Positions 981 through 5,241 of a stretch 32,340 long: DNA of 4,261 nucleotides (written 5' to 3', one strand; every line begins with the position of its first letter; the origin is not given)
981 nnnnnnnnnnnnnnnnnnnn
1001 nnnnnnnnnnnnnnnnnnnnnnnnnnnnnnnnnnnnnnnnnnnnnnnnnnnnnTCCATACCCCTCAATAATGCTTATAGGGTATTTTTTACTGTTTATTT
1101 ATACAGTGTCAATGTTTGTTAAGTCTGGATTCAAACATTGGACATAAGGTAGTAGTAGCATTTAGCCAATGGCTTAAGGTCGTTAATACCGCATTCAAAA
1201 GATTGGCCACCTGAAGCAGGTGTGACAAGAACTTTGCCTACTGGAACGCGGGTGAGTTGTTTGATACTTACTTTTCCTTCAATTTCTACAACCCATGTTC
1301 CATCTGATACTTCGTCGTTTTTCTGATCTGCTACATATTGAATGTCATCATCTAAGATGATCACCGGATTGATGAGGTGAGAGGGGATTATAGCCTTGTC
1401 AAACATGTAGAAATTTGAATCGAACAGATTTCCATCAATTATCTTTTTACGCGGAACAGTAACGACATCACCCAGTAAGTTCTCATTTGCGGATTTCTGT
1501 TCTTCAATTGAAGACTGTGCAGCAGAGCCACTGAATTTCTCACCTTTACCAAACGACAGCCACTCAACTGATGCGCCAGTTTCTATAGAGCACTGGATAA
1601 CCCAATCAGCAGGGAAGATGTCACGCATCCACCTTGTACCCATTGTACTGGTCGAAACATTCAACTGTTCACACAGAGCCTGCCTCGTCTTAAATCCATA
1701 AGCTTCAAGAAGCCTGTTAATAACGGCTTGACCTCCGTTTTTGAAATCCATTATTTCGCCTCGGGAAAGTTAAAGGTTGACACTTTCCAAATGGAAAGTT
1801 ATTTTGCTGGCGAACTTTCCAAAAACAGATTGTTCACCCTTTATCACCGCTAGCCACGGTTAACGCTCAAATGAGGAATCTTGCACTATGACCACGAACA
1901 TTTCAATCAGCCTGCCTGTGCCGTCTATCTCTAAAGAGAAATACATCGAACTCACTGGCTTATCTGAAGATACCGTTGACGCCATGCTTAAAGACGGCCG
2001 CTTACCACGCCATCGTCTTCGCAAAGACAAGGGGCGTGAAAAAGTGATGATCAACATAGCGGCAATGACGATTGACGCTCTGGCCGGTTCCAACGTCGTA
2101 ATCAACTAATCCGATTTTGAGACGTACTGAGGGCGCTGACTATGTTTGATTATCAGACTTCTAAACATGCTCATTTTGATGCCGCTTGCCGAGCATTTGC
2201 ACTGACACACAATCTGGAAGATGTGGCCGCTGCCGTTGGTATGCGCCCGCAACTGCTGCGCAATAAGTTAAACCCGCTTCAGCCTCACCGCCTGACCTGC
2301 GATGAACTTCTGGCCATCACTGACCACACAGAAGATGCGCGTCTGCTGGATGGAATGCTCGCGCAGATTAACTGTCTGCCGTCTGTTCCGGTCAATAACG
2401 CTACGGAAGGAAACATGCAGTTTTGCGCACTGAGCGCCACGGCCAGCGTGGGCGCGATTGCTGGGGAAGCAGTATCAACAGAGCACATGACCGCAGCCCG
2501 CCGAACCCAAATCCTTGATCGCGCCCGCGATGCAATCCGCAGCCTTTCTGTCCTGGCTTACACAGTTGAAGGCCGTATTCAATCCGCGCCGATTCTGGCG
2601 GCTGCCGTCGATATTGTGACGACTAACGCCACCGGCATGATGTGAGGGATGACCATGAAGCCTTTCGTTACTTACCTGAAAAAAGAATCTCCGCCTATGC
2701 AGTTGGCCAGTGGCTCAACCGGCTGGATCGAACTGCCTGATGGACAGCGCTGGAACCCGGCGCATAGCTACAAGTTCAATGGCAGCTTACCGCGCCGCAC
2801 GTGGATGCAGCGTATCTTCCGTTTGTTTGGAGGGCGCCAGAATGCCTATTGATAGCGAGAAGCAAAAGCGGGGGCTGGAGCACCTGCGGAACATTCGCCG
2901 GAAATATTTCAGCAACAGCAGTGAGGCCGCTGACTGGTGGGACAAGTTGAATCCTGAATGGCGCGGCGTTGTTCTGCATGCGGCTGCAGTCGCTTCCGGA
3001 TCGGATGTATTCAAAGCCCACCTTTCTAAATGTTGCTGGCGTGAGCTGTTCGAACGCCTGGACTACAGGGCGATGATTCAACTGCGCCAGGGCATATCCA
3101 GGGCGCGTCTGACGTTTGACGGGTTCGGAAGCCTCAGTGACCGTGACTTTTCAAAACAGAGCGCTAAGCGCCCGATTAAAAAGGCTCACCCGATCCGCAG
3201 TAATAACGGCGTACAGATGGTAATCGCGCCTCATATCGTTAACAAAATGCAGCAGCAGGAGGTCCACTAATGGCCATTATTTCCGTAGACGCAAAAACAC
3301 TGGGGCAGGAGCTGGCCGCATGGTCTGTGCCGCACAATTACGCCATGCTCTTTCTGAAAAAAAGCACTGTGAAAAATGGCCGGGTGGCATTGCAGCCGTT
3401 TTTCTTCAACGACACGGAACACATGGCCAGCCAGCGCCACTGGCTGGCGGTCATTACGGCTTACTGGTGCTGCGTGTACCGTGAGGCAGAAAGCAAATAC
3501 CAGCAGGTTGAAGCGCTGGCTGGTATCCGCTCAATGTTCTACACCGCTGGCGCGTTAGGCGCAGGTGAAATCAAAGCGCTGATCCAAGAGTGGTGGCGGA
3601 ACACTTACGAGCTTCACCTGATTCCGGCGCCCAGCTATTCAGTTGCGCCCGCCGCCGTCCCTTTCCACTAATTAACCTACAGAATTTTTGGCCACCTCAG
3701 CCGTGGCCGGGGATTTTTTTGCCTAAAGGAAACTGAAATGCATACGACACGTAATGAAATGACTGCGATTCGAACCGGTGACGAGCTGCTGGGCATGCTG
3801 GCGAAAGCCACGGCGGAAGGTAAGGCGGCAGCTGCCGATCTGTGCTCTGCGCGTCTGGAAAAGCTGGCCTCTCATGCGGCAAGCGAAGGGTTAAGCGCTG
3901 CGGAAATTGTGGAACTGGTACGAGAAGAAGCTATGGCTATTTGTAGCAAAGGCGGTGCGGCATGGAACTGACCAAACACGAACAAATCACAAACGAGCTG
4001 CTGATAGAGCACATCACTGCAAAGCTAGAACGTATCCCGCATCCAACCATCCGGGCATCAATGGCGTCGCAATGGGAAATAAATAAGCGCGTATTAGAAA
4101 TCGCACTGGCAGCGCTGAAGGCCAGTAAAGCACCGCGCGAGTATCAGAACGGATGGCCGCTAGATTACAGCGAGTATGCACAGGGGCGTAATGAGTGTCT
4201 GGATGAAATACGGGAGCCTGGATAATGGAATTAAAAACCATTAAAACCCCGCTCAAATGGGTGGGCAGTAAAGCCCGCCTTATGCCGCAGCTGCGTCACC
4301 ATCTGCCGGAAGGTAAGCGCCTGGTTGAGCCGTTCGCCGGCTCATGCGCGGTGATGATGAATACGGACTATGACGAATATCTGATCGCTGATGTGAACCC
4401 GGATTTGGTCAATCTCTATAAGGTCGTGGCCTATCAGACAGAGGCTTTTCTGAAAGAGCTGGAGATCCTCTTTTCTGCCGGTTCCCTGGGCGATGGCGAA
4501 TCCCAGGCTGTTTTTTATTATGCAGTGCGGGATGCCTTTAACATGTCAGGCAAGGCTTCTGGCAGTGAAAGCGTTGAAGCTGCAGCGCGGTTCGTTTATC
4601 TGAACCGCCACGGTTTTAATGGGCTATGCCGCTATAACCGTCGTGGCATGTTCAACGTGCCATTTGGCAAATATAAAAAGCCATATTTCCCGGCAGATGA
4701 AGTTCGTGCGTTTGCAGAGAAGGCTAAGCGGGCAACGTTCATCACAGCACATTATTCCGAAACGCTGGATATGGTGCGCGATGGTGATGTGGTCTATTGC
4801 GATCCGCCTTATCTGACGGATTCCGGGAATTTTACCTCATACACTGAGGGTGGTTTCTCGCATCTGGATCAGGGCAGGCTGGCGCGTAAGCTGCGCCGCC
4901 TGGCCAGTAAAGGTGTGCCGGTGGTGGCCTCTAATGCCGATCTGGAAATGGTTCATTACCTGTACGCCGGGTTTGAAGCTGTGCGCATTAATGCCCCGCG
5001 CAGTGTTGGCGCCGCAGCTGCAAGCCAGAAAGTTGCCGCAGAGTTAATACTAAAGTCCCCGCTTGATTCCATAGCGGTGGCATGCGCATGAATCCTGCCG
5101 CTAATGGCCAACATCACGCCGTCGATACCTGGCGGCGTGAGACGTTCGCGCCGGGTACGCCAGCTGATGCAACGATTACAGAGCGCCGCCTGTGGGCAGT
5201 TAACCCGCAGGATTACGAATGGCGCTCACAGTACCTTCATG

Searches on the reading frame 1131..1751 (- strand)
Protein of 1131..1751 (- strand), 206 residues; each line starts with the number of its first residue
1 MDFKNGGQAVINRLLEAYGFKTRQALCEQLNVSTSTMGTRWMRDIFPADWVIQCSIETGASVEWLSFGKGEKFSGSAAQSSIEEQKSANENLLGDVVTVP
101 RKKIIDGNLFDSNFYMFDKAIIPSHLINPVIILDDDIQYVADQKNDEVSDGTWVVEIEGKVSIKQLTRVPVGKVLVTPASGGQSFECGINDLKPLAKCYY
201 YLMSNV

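Call 7: search_protein_families(library=pfam, proteins=[window:1131-1751:-], max_evalue=0.01)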
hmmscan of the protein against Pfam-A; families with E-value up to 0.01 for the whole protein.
window:1131-1751:- (206 aa): 2 families
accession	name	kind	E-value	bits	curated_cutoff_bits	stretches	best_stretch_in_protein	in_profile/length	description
PF16452.10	Phage_CI_C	-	1.3e-29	102.8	27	1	99-199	2-100/101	Bacteriophage CI repressor C-terminal domain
PF07022.19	Phage_CI_repr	-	1.9e-26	92.6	22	1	9-73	1-65/65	Bacteriophage CI repressor helix-turn-helix domain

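Call 8: search_dna_similar(query=window:1131-1751:-, collection=phages, mode=protein, max_rows=40, rows=spread)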
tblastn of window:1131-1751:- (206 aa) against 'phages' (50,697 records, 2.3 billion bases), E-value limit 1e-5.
Records with a match: 140; places in all: 157; records where one place covers at least 80% of the query: 139.
Best place of each record, by identity: 60-80% 4; <60% 136.
By first word of the organism name: Klebsiella 49; Yersinia 24; Salmonella 17; Vibrio 16; Escherichia 14; Haemophilus 5; Pasteurella 5; Erwinia 4; Cronobacter 2; Salinivibrio 2; and 2 more.
By host as written in the record: Klebsiella pneumoniae 32; - 16; Yersinia pestis EV76-CN 14; Yersinia enterocolitica 8; Klebsiella pneumoniae ST437-OXA245 4; Salmonella sp. 3; Klebsiella pneumoniae ST258-KPC3 2; Klebsiella pneumoniae ST13-OXA48 2; and 43 more.
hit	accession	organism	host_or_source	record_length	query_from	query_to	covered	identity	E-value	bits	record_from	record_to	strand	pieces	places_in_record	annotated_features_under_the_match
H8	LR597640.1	Escherichia phage ESSI2_ev129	-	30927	1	206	100%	73.8%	6e-106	339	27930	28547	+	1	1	CI repressor protein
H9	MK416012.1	Klebsiella phage ST437-OXA245phi4.2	Klebsiella pneumoniae ST437-OXA245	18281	6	206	98%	44.8%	4e-49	176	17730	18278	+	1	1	repressor protein CI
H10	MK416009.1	Klebsiella phage ST11-OXA245phi3.1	Klebsiella pneumoniae ST11-OXA245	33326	6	206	98%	44.8%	4e-49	176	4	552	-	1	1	repressor protein CI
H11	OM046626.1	Yersinia phage vB_YenM_06.16-2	Yersinia enterocolitica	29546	1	197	96%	43.5%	3e-48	174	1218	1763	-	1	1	repressor protein cI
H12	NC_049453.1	Klebsiella phage ST13-OXA48phi12.1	Klebsiella pneumoniae ST13-OXA48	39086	6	197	93%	44.3%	4e-43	159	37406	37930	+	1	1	transcriptional repressor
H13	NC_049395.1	Escherichia phage ESSI2_ev015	-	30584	10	197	91%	42.3%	2e-43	160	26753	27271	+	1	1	transcriptional repressor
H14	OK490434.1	Klebsiella phage Kp4872-2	Klebsiella pneumoniae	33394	1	193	94%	38.9%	1e-38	146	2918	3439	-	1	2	record has no annotation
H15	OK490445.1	Klebsiella phage Kp4876-1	Klebsiella pneumoniae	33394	1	193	94%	38.9%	1e-38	146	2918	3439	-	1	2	record has no annotation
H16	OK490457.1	Klebsiella phage Kp4880-1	Klebsiella pneumoniae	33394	1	193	94%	38.9%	1e-38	146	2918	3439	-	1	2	record has no annotation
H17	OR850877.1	Salmonella phage S.Kent 1-2-1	Salmonella enterica subsp. enterica ...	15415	10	197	91%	38.7%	1e-38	146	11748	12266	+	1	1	record has no annotation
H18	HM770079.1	Salmonella phage RE2010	Salmonella enterica subsp. enterica ...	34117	1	204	99%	35.0%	8e-36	138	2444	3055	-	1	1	repressor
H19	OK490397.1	Klebsiella phage Kp4846-2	Klebsiella pneumoniae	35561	6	204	97%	35.3%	2e-35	137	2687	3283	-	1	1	record has no annotation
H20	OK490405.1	Klebsiella phage Kp4850-2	Klebsiella pneumoniae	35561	6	204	97%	35.3%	2e-35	137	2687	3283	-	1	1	record has no annotation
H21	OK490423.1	Klebsiella phage Kp4867-2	Klebsiella pneumoniae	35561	6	204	97%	35.3%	2e-35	137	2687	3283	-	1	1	record has no annotation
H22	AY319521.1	Salmonella phage SopEPhi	-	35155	6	204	97%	35.3%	3e-33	130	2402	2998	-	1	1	unknown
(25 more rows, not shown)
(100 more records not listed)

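Call 20: find_related_loci(query=window:1131-1751:-, collection=genome_contigs, flank=2500)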
Query window:1131-1751:- (206 aa) in genome_contigs; peptide patterns used: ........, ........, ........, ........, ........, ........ (x = any residue, [..] = any of these).
41 stretches matched a pattern; 3 encode a relative of the query (tblastn E <= 1e-3); 3 distinct loci.
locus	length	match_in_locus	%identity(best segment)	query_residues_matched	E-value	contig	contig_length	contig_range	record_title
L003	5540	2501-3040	54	1-197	3e-69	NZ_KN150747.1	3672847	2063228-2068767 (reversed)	Yersinia ruckeri ATCC 29473 scaffold1, whole genome shotgun sequence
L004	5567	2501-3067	50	1-205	1e-66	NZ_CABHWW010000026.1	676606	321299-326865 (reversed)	Yersinia alsatica strain IP38850, whole genome shotgun sequence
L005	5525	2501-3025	52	1-192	6e-66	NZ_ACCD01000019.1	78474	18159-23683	Yersinia rohdei ATCC 43380 contig00241, whole genome shotgun sequence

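Call 23: find_related_loci(query=window:1131-1751:-, collection=viral_contigs, flank=1500)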
Query window:1131-1751:- (206 aa) in viral_contigs; peptide patterns used: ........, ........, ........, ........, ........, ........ (x = any residue, [..] = any of these).
48 stretches matched a pattern; 36 encode a relative of the query (tblastn E <= 1e-3); 36 distinct loci.
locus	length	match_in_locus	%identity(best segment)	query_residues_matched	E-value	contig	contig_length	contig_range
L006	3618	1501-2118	83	1-206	2e-119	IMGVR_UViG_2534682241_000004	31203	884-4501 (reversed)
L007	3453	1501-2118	75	1-206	3e-110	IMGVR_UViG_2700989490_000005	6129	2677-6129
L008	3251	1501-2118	75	1-206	2e-109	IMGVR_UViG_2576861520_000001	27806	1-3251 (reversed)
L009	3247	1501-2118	75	1-206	4e-108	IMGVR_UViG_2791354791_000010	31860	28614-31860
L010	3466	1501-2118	69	1-206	1e-102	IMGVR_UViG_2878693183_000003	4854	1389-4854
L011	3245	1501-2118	69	1-206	1e-102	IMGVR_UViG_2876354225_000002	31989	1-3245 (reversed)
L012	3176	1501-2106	61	1-204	5e-87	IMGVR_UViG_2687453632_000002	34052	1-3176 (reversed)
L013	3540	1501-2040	54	1-197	1e-68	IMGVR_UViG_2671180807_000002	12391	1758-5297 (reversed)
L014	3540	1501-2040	54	1-197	3e-68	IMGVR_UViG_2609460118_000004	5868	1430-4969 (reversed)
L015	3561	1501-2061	50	1-204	2e-68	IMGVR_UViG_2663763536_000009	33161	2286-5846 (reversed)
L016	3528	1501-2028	52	1-193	7e-68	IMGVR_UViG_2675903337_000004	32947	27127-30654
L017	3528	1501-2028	53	1-193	2e-67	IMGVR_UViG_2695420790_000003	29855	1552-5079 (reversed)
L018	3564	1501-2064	51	1-205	1e-67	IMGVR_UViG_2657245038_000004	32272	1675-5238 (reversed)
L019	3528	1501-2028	53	1-193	2e-67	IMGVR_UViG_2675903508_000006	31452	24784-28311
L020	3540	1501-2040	52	1-197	2e-67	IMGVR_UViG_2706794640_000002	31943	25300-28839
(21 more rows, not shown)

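Call 34: search_solved_structures(query=window:1131-1751:-, max_evalue=0.001, show_alignments=1)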
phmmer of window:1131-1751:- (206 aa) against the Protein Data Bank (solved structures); distinct sequences matched with E-value up to 0.001: 3.
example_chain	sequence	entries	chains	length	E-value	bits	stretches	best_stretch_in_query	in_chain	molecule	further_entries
2fjr_A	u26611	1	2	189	1.2e-23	86.8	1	10-198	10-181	Repressor protein CI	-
2fkd_A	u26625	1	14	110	2.2e-10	43.6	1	131-198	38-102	Repressor protein CI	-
7jvt_C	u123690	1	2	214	6.9e-10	41.9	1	130-198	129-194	Repressor protein CI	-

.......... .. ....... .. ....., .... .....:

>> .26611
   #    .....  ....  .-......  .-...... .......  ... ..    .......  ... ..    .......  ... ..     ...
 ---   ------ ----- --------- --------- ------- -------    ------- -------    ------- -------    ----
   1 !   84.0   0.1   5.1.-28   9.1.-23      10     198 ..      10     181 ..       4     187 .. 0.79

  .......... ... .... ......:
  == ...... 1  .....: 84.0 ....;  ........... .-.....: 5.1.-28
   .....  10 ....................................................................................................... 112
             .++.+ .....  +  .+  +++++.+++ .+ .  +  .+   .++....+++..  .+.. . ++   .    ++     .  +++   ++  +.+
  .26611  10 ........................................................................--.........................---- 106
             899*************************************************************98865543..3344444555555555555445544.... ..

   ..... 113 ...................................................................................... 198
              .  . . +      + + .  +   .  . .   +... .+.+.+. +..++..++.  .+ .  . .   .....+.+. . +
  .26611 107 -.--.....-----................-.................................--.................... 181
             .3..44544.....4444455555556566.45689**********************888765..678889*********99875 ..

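Call 54: search_protein_families(library=phrogs, proteins=[window:1131-1751:-], max_evalue=0.001)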
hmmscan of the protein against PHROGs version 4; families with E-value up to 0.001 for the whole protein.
window:1131-1751:- (206 aa): 3 families
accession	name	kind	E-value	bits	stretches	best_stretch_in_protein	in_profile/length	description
phrog_4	-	transcription regulation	2.6e-31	110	2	4-75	48-121/400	transcriptional repressor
phrog_34054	-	transcription regulation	1.4e-12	48.5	1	138-196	9-65/74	transcriptional repressor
phrog_9710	-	unknown function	1.5e-11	45.2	1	10-75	17-85/95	-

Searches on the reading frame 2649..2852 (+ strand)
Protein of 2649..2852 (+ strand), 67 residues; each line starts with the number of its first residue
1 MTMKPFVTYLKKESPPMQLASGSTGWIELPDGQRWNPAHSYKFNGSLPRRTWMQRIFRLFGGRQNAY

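Call 7: search_protein_families(library=pfam, proteins=[window:2649-2852:+], max_evalue=0.01)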
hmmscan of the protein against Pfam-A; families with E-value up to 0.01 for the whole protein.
window:2649-2852:+ (67 aa): 1 family
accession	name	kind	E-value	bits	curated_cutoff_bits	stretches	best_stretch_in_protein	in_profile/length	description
PF10893.13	Phage_186_Fil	-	4e-09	36.5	25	1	3-40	1-35/56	Bacteriophage 186, Fil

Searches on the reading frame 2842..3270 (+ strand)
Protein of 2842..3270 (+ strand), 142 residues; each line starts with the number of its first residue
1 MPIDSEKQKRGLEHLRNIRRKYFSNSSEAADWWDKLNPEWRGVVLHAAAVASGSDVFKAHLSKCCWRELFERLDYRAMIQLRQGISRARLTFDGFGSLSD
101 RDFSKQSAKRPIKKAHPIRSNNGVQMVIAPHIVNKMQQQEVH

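Call 7: search_protein_families(library=pfam, proteins=[window:2842-3270:+], max_evalue=0.01)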
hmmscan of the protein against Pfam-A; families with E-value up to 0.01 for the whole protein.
window:2842-3270:+ (142 aa): 0 families

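Call 54: search_protein_families(library=phrogs, proteins=[window:2842-3270:+], max_evalue=0.001)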
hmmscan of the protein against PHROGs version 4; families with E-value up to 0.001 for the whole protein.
window:2842-3270:+ (142 aa): 1 family
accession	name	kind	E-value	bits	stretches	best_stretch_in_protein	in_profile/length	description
phrog_33841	-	unknown function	2.2e-36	125.8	1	12-139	5-129/138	-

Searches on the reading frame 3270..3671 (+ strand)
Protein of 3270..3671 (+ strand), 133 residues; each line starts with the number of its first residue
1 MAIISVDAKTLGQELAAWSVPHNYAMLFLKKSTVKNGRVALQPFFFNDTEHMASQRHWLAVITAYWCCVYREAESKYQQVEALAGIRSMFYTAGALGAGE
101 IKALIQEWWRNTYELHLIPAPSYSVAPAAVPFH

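Call 7: search_protein_families(library=pfam, proteins=[window:3270-3671:+], max_evalue=0.01)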
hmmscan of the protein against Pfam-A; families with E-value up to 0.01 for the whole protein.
window:3270-3671:+ (133 aa): 0 families

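Call 54: search_protein_families(library=phrogs, proteins=[window:3270-3671:+], max_evalue=0.001)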
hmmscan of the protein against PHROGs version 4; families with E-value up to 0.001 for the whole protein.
window:3270-3671:+ (133 aa): 1 family
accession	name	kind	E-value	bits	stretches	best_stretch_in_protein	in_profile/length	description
phrog_3935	-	unknown function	4e-42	144.3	1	1-123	1-132/133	-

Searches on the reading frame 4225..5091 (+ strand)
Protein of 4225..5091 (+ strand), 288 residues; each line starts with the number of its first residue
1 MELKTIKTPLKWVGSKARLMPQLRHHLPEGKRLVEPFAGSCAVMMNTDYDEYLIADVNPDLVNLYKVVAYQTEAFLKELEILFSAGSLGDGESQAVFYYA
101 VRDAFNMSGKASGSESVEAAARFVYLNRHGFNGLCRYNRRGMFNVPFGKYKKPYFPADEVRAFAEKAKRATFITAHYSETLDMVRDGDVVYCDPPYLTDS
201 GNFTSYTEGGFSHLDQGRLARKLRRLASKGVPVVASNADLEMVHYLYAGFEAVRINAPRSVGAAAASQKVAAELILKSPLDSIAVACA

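Call 53: search_protein_families(library=pfam, proteins=[window:4225-5091:+], max_evalue=0.01)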
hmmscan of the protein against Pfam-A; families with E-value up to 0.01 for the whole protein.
window:4225-5091:+ (288 aa): 1 family
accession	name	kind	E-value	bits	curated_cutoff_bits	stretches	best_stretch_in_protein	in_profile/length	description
PF02086.21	MethyltransfD12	-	5e-62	210.3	22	1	12-259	1-251/253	D12 class N6 adenine-specific DNA methyltransferase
